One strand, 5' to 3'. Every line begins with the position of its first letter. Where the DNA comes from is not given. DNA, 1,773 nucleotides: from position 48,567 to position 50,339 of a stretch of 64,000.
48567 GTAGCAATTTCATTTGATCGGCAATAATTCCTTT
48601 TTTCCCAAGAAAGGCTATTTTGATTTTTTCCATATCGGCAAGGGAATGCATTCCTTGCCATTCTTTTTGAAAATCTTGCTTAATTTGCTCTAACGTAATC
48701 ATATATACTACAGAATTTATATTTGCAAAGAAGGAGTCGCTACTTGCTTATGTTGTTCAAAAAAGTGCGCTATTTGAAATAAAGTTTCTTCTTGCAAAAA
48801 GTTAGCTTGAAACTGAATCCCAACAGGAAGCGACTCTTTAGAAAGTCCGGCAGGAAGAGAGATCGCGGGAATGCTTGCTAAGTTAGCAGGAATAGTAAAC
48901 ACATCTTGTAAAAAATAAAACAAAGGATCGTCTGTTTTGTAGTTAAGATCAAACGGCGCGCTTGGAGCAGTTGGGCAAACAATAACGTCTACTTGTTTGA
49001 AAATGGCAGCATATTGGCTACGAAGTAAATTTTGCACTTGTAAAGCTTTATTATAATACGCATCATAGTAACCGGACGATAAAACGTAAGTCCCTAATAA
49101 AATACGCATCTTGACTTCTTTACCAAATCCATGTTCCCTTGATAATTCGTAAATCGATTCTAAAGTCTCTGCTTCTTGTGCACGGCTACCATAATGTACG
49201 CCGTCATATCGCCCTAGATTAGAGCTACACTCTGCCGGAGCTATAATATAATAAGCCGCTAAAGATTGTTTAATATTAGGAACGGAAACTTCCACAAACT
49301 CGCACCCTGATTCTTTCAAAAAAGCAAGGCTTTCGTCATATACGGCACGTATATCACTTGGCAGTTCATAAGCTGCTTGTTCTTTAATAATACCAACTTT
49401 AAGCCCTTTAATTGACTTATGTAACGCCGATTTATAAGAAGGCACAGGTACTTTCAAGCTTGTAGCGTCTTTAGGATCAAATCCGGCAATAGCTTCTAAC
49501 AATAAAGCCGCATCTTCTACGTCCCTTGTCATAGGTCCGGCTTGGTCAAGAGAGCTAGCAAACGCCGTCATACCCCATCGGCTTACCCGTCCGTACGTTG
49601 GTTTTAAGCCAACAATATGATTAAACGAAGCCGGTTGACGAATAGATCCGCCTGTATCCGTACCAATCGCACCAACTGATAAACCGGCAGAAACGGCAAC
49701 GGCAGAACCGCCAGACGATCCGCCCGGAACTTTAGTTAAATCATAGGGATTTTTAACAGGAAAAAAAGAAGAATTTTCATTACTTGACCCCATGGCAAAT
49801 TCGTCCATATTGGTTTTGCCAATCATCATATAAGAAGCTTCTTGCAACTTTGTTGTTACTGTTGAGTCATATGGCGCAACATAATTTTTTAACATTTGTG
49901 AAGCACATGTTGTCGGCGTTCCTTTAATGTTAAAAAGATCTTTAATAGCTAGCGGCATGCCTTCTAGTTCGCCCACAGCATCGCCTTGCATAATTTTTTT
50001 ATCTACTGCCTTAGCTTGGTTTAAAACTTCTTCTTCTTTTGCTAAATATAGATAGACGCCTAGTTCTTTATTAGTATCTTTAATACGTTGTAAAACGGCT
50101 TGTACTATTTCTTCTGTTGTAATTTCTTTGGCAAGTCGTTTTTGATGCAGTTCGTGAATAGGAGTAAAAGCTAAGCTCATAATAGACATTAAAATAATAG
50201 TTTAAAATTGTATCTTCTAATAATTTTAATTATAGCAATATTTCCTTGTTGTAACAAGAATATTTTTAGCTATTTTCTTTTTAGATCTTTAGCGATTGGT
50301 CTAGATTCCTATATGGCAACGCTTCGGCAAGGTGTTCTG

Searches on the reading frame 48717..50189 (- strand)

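Call 9: search_protein_families(library=ncbifam, proteins=[window:48717-50189:-], max_evalue=0.00001)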
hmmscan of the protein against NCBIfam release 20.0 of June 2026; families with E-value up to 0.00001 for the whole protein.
window:48717-50189:- (490 aa): 26 families (the best 25 are shown)
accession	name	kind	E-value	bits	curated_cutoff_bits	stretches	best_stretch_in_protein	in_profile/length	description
TIGR00132.1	gatA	equivalog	1.1e-175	584.9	481.1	1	15-480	2-463/466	Asp-tRNA(Asn)/Glu-tRNA(Gln) amidotransferase subunit GatA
NF005688.0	PRK07488.1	equivalog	6.6e-87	292.4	532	1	8-480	10-465/474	indoleacetamide hydrolase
NF005565.0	PRK07235.1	subfamily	4.7e-85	286.1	545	1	22-483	37-503/506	amidase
NF004815.0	PRK06169.1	equivalog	4.3e-84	282.7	506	2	14-314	15-313/471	amidase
NF006631.0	PRK09201.1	equivalog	4.6e-81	272.9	461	1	6-484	4-458/466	AtzE family amidohydrolase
NF005517.0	PRK07139.1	equivalog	2.5e-79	267.1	546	1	72-480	34-432/439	amidase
TIGR02715.1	amido_AtzE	subfamily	1.7e-77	261.3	425.75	1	16-481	7-448/452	AtzE family amidohydrolase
NF005450.0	PRK07042.1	equivalog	1.7e-74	250.9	458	2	11-302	9-295/464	amidase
NF005686.0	PRK07486.1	subfamily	2.8e-74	250.6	465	1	5-484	10-476/486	amidase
NF006043.0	PRK08186.1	subfamily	6.1e-71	239.6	487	2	10-308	8-298/600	allophanate hydrolase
NF006006.0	PRK08137.1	equivalog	1.3e-70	238.8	534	1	12-483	37-513/529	amidase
NF004816.0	PRK06170.1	equivalog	1.1e-69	235.4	503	1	4-482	7-483/493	amidase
NF005687.0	PRK07487.1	subfamily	3.8e-68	230.4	428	1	17-487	16-462/468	amidase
TIGR02713.1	allophanate_hyd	equivalog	1.4e-63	215.3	511.05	1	45-483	3-415/563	allophanate hydrolase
NF004717.0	PRK06061.1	equivalog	4.8e-63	213.5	498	2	12-268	20-271/483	amidase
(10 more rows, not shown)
